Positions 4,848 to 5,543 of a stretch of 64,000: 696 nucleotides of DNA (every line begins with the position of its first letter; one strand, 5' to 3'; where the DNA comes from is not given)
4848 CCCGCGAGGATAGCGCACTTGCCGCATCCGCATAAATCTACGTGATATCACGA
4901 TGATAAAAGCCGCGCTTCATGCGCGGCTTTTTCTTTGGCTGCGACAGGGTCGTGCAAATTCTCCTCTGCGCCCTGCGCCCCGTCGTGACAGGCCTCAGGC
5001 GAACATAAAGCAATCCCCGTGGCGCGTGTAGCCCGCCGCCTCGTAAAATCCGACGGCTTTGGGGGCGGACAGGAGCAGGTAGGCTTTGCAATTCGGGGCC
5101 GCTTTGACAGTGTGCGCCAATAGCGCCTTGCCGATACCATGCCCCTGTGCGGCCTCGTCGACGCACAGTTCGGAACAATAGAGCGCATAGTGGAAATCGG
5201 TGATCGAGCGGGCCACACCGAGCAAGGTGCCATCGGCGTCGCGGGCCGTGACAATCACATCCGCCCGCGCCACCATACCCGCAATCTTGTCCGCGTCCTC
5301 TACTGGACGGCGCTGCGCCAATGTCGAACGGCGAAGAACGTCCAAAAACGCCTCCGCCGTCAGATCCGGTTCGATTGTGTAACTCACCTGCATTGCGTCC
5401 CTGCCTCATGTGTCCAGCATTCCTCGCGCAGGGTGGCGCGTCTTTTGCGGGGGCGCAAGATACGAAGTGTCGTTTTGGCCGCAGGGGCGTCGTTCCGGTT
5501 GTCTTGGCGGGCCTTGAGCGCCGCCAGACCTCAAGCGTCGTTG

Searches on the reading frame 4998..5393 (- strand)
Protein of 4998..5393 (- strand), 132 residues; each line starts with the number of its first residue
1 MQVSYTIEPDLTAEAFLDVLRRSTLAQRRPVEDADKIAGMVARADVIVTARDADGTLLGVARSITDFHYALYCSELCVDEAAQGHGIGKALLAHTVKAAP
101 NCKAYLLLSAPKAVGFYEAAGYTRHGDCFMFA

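Call 77: search_protein_families(library=pfam, proteins=[window:4998-5393:-], max_evalue=0.00001)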
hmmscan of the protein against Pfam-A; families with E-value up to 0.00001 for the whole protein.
seq(132 aa): 3 families
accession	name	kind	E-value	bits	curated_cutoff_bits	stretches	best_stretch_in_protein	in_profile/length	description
PF13508.13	Acetyltransf_7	-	3.8e-12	46.8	27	1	47-123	6-83/84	Acetyltransferase (GNAT) domain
PF13673.13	Acetyltransf_10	-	2.1e-11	44.3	23.6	1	35-129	20-114/128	Acetyltransferase (GNAT) domain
PF00583.31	Acetyltransf_1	-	5.8e-10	39.9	20.7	1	45-122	33-116/116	Acetyltransferase (GNAT) family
